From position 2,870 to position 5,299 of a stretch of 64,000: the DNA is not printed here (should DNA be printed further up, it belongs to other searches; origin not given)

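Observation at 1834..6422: Complete HlyB/HlyD/TolC-type type I secretion operon with no adjacent substrate gene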

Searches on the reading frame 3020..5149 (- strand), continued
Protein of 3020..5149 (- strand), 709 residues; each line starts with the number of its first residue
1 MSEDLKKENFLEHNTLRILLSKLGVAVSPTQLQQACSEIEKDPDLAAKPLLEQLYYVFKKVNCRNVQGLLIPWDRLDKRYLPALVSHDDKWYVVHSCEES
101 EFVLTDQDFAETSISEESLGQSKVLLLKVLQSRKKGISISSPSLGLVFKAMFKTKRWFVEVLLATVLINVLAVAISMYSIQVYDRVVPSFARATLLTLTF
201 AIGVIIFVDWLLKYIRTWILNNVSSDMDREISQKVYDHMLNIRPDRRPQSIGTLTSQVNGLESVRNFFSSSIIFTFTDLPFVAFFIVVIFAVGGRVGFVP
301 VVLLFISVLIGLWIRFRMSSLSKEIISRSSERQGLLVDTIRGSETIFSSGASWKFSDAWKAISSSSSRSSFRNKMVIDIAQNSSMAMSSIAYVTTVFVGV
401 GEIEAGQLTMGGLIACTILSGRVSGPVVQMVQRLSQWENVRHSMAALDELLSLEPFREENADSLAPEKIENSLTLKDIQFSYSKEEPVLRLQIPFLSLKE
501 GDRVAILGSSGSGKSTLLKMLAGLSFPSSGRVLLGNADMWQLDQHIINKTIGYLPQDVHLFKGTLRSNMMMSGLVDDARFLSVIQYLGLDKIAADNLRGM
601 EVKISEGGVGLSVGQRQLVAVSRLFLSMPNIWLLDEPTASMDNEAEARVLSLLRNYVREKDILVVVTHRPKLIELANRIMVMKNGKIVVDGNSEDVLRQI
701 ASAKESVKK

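Call 27: find_encoding_contigs(protein=P0003, flank=10000, max_places=2)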
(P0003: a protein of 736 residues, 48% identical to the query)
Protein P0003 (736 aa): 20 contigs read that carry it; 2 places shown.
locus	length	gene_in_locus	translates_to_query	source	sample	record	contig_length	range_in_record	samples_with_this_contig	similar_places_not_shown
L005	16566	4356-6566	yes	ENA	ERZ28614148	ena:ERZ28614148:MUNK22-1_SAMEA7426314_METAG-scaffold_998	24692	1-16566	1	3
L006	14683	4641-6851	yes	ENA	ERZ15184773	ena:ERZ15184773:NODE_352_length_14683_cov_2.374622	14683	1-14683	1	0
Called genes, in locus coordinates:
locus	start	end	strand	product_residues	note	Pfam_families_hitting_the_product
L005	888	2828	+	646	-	PF00028:Cadherin, PF23592:Cadherin_CELSR2_9th (faint), PF00028:Cadherin, PF00353:HemolysinCabind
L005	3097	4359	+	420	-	PF02321:OEP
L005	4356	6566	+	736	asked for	PF00664:ABC_membrane, PF00005:ABC_tran, PF02463:SMC_N (faint), PF13304:AAA_21 (faint)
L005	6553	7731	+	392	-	PF25919:BSH_CusB (faint), PF25917:BSH_RND (faint), PF25973:BSH_CzcB (weak), PF25994:HH_AprE, PF26002:Beta-barrel_AprE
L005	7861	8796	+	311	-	PF03547:Mem_trans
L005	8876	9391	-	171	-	PF07456:Hpre_diP_synt_I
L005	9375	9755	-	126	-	PF07009:NusG_II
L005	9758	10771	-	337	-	PF02424:ApbE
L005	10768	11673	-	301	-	PF04060:FeS, PF12838:Fer4_7 (weak), PF13187:Fer4_9 (weak), PF14697:Fer4_21 (weak), PF00037:Fer4 (weak), PF12837:Fer4_6 (weak), PF13237:Fer4_10 (weak), PF12838:Fer4_7, +5 more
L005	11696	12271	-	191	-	PF02508:Rnf-Nqr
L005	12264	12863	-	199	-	PF02508:Rnf-Nqr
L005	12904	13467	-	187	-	PF04205:FMN_bind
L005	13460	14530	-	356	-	PF03116:NQR2_RnfD_RnfE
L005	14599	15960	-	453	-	PF13375:RnfC_N, PF01512:Complex1_51K, PF10531:SLBB, PF12797:Fer4_2 (faint), PF13183:Fer4_8 (weak), PF13237:Fer4_10 (weak), PF12838:Fer4_7 (weak), PF13534:Fer4_17 (weak)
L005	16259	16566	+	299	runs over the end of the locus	PF04055:Radical_SAM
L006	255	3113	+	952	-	PF17803:Cadherin_4 (faint), PF00028:Cadherin, PF17963:Big_9, PF23592:Cadherin_CELSR2_9th (faint), PF00028:Cadherin, PF00353:HemolysinCabind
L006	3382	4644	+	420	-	PF02321:OEP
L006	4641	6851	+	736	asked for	PF00664:ABC_membrane, PF00005:ABC_tran, PF02463:SMC_N (faint), PF13304:AAA_21 (faint)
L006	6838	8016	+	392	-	PF25919:BSH_CusB (faint), PF25917:BSH_RND (faint), PF25973:BSH_CzcB (weak), PF25994:HH_AprE, PF26002:Beta-barrel_AprE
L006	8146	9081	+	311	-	PF03547:Mem_trans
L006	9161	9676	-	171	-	PF07456:Hpre_diP_synt_I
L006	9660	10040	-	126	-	PF07009:NusG_II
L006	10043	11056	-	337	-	PF02424:ApbE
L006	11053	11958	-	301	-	PF04060:FeS, PF12838:Fer4_7 (weak), PF13187:Fer4_9 (weak), PF14697:Fer4_21 (weak), PF00037:Fer4 (weak), PF12837:Fer4_6 (weak), PF13237:Fer4_10 (weak), PF12838:Fer4_7, +5 more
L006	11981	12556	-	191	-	PF02508:Rnf-Nqr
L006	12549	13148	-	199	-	PF02508:Rnf-Nqr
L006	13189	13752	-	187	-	PF04205:FMN_bind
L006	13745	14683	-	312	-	?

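Call 30: find_related_loci(query=A1, collection=genome_contigs, flank=10000)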
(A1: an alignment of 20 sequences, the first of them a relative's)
Query A1 (709 aa) in genome_contigs; peptide patterns used: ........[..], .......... (x = any residue, [..] = any of these).
599 stretches matched a pattern (row limit reached: there are more); 591 encode a relative of the query (tblastn E <= 1e-3); the best 80 are kept; 80 distinct loci.
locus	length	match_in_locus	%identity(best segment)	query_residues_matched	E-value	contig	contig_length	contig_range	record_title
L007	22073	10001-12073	43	11-700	0e+0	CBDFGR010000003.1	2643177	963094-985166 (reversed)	MAG: Myxococcota bacterium isolate ad521999-ae95-4a27-8e19-38f7542cab83 genome assembly, contig: contig_3, whole genome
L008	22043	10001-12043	42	18-694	8e-160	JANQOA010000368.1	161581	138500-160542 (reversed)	MAG: Pseudomonadales bacterium isolate IP29b_bin.118 k99_732218, whole genome shotgun sequence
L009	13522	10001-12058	40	16-700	2e-149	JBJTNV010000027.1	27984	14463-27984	MAG: Hydrogenophaga sp. isolate samp_4450_metadecoder_1216 samp_4450_264136, whole genome shotgun sequence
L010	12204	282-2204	37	70-708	3e-130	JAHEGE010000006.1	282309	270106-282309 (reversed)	MAG: Gammaproteobacteria bacterium isolate Ww382 NODE_25_length_282309_cov_33.406580, whole genome shotgun sequence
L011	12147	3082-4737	38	158-707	9e-128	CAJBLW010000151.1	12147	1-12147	MAG: uncultured Burkholderiales bacterium isolate Loc090519-6m_bin-0759 genome assembly, contig: bin-0759:151/631, whole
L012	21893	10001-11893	35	74-703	2e-123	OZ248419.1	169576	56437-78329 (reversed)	Burkholderiaceae bacterium isolate MaE-M4 genome assembly, chromosome: MaE-M4-c6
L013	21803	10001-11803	35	95-702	6e-121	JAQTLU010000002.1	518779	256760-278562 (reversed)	MAG: Gallionellaceae bacterium isolate STA_24 NODE_12_length_518779_cov_22.276926_Sandtown_A, whole genome shotgun seque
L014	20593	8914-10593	37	146-706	1e-120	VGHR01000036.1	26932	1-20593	MAG: Betaproteobacteria bacterium isolate K_Offshore_40m_m1_237 K_Offshore_40m_m1_237_Ga0194133_10002694, whole genome s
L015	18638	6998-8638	38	155-700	2e-117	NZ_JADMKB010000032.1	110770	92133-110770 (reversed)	MAG: Hydrogenophaga sp. isolate MAG_7 NODE_146_length_110770_cov_19.790480, whole genome shotgun sequence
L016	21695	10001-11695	35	141-706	2e-116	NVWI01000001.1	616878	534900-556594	MAG: SAR86 cluster bacterium isolate NORP41 Contig_source1383C_4, whole genome shotgun sequence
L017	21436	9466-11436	34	66-709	3e-115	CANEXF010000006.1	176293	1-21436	MAG: Comamonadaceae bacterium isolate Jr-03apr18-37 genome assembly, contig: Jr-03apr18-C38, whole genome shotgun sequen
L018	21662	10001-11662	37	141-696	8e-114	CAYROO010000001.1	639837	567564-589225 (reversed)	MAG TPA_asm: uncultured Polycyclovorans sp. isolate binchicken_co237_75 genome assembly, contig: NODE_2_length_639837_co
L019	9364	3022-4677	36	158-709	2e-113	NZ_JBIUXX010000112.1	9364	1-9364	Pseudomonas sp. NPDC087346 NPDC087346_125_C11.ctg-0112, whole genome shotgun sequence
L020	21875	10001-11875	34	77-700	4e-113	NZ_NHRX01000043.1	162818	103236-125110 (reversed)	Rhodocyclus purpureus strain DSM 168 scaffold0043, whole genome shotgun sequence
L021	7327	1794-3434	35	155-701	9e-109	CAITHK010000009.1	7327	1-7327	MAG: uncultured Burkholderiales bacterium isolate MJ1_bin-1164 genome assembly, contig: bin-1164:009/312, whole genome s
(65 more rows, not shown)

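Call 34: search_protein_families(library=pfam, proteins=[L005:888-2825:+, L006:255-3110:+, L004:2-1582:+, L003:7272-7946:+, L003:4877-5875:+], max_evalue=1)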
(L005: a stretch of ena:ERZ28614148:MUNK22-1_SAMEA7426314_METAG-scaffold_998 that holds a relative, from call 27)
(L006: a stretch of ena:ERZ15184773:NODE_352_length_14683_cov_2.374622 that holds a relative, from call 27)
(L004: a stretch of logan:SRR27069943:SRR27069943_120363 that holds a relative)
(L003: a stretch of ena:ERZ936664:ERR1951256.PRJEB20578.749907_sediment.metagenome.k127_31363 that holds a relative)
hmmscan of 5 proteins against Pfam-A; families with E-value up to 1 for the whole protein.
L005:888-2825:+ (646 aa): 4 families
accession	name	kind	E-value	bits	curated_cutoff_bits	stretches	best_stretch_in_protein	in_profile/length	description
PF00028.23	Cadherin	-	1.7e-28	99.3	28.8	3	75-164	3-91/93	Cadherin domain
PF00353.25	HemolysinCabind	-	4.5e-22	78.1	23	5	512-545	3-36/36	RTX calcium-binding nonapeptide repeat (4 copies)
PF23592.1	Cadherin_CELSR2_9th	-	2e-08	34.7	36.8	1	63-161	3-96/100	CELSR2-like, ninth cadherin domain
PF17803.7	Cadherin_4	-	0.0013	19.6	25.1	1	54-129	1-70/71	Bacterial cadherin-like domain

L006:255-3110:+ (952 aa): 7 families
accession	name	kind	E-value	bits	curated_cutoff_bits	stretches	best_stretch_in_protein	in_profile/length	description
PF00028.23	Cadherin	-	1.2e-40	138.2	28.8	4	381-470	3-91/93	Cadherin domain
PF00353.25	HemolysinCabind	-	2.4e-14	53.4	23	4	826-858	2-34/36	RTX calcium-binding nonapeptide repeat (4 copies)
PF17963.7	Big_9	-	5.5e-13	50.1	23.6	4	170-260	8-89/89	Bacterial Ig domain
PF23592.1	Cadherin_CELSR2_9th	-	7.9e-09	36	36.8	2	369-467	3-96/100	CELSR2-like, ninth cadherin domain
PF17803.7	Cadherin_4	-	7.5e-06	26.8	25.1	3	255-330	1-70/71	Bacterial cadherin-like domain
PF16184.11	Cadherin_3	-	9e-05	22.9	25.5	0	293-336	22-64/106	Cadherin-like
PF19291.4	TREH_N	-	0.019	14.7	23.1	0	509-541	37-69/211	Trehalase-like, N-terminal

L004:2-1582:+ (527 aa): 7 families
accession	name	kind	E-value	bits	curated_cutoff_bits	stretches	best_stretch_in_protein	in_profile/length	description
PF00353.25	HemolysinCabind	-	7.3e-18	64.6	23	5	401-433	2-34/36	RTX calcium-binding nonapeptide repeat (4 copies)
PF00028.23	Cadherin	-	0.00039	21.2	28.8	1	78-159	7-92/93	Cadherin domain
PF17963.7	Big_9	-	0.016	16.5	23.6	2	75-158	12-89/89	Bacterial Ig domain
PF06594.17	HCBP_related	-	0.016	15.6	21.4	0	224-240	23-39/42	Haemolysin-type calcium binding protein related domain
PF16686.11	POT1PC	-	0.072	13.4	27.2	0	22-100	9-95/155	ssDNA-binding domain of telomere protection protein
PF23592.1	Cadherin_CELSR2_9th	-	0.13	12.8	36.8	1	86-156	32-97/100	CELSR2-like, ninth cadherin domain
PF17590.7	DUF5488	-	0.19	11.9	25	0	184-215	36-67/70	Family of unknown function (DUF5488)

L003:7272-7946:+ (225 aa): 18 families
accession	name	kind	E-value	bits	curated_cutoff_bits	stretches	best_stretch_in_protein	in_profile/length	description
PF13187.11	Fer4_9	-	1.4e-05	25.5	27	1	176-211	2-37/52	4Fe-4S dicluster domain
PF13746.11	Fer4_18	-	9e-05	23.1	27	1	137-187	49-96/114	4Fe-4S dicluster domain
PF00037.32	Fer4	-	0.00036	20.7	21.1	1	175-190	7-22/24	4Fe-4S binding domain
PF13237.11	Fer4_10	-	0.00053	20.3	25.5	2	174-195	7-30/53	4Fe-4S dicluster domain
PF12838.12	Fer4_7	-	0.00064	20.6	27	2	176-197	2-23/52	4Fe-4S dicluster domain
PF13484.11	Fer4_16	-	0.0011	20.2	30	1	176-194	2-20/66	4Fe-4S double cluster binding domain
PF14697.11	Fer4_21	-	0.0011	19.5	35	1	176-192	8-27/59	4Fe-4S dicluster domain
PF13183.11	Fer4_8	-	0.004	18.1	27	1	176-202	5-32/68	4Fe-4S dicluster domain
PF03358.20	FMN_red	-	0.0064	16.5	24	1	5-72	72-146/152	NADPH-dependent FMN reductase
PF12837.12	Fer4_6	-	0.0073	16.7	25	1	175-190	8-23/24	4Fe-4S binding domain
PF12797.12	Fer4_2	-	0.011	16.1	24.5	1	175-187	9-21/22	4Fe-4S binding domain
PF25160.1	LdpA_Fe-S-bd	-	0.011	15.9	27.6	1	157-189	11-41/49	LdpA Fe-S cluster-binding domain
PF12800.12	Fer4_4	-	0.015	16.1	24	1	176-188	4-16/17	4Fe-4S binding domain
PF07972.16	Flavodoxin_NdrI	-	0.024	15.2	27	1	15-52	47-88/120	NrdI Flavodoxin like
PF12798.12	Fer4_3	-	0.046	15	27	1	176-190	1-15/15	4Fe-4S binding domain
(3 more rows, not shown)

L003:4877-5875:+ (333 aa): 4 families
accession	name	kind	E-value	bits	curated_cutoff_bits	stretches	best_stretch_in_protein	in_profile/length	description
PF25608.1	NAL1_N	-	0.0027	17.8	27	1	20-64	25-69/80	NARROW LEAF 1 N-terminal domain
PF25819.1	Nal1_C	-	0.0041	16.8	26.1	1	243-314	153-230/268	Nal1 C-terminal domain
PF00949.27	Peptidase_S7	-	0.07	13.4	20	1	291-314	95-118/131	Peptidase S7, Flavivirus NS3 serine protease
PF13365.12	Trypsin_2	-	0.11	13.6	27.6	0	107-133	5-27/144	Trypsin-like peptidase domain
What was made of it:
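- Closest known: Uncultured-bacterium loci L004-L006. Different: Those loci carry a cadherin + RTX substrate 269 nt upstream of the OMF (calls 27, 34).
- The nearest relatives with a linked cargo all have RTX proteins (call 34).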

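Call 66: search_protein_families(library=ncbifam, proteins=[L005:888-2825:+, L006:255-3110:+, L004:2-1582:+], max_evalue=0.1)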
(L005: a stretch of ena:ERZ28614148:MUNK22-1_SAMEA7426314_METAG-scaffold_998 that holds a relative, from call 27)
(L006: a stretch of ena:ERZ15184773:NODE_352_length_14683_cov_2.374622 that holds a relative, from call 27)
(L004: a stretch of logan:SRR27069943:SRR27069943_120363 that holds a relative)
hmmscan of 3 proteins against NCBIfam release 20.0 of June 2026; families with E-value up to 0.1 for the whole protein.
L005:888-2825:+ (646 aa): 8 families
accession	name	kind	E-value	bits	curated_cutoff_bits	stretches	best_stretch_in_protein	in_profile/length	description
NF035945.1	Zn_serralysin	subfamily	1.3e-19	70.7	500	2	513-623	326-429/462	serralysin family metalloprotease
NF033943.0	RTX_toxin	subfamily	3.6e-15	55.2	1000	2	494-604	739-847/930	RTX family hemolysin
NF046115.1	Ca_rpt_SMc04171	equivalog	4.9e-14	52.4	625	2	505-644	440-573/574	SMc04171 family calcium-binding repeat protein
NF053766.1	ZapA_metallo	exception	1.6e-11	44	940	2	498-602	332-432/483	ZapA family metalloprotease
NF050046.1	PueAB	exception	4e-11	42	670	2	501-641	492-612/616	polyurethane esterase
NF052454.1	BtaGlycanEglC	equivalog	3.2e-09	36.2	700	2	518-608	103-195/459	endo-1,3-1,4-beta-glycanase EglC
NF033203.1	entero_EhxA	exception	0.00027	19.2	2000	1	499-574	705-781/997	enterohemolysin EhxA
TIGR02266.1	gmx_TIGR02266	paralog_domain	0.0069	16.5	68.7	0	12-58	18-64/96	TIGR02266 family protein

L006:255-3110:+ (952 aa): 6 families
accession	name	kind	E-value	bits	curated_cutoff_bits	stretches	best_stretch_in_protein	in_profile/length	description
NF035945.1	Zn_serralysin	subfamily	3.5e-19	69.3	500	2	819-929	326-429/462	serralysin family metalloprotease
NF033943.0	RTX_toxin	subfamily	4.9e-14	51.5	1000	2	801-910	740-847/930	RTX family hemolysin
NF053766.1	ZapA_metallo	exception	5.1e-12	45.6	940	2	803-900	331-425/483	ZapA family metalloprotease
NF050046.1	PueAB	exception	4.2e-11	42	670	2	807-947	492-612/616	polyurethane esterase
NF052454.1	BtaGlycanEglC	equivalog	4.6e-08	32.4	700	2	824-914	103-195/459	endo-1,3-1,4-beta-glycanase EglC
TIGR02266.1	gmx_TIGR02266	paralog_domain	0.016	15.3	68.7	0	318-364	18-64/96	TIGR02266 family protein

L004:2-1582:+ (527 aa): 8 families
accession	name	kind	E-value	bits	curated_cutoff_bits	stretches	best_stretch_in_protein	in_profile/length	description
NF035945.1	Zn_serralysin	subfamily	1.5e-18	67.2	500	2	394-503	326-428/462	serralysin family metalloprotease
NF046115.1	Ca_rpt_SMc04171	equivalog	6.7e-15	55.2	625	1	247-525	293-573/574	SMc04171 family calcium-binding repeat protein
NF033943.0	RTX_toxin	subfamily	8.8e-14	50.7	1000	2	377-466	741-828/930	RTX family hemolysin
NF050046.1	PueAB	exception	4.4e-12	45.2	670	2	382-523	492-613/616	polyurethane esterase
NF053766.1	ZapA_metallo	exception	6e-11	42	940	2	380-468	333-423/483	ZapA family metalloprotease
NF052454.1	BtaGlycanEglC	equivalog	5.7e-10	38.7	700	2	400-458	104-159/459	endo-1,3-1,4-beta-glycanase EglC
NF033203.1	entero_EhxA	exception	1.2e-06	27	2000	2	384-436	718-769/997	enterohemolysin EhxA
NF012211.1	tand_rpt_95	domain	0.018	14.9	90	1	24-57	62-93/98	tandem-95 repeat protein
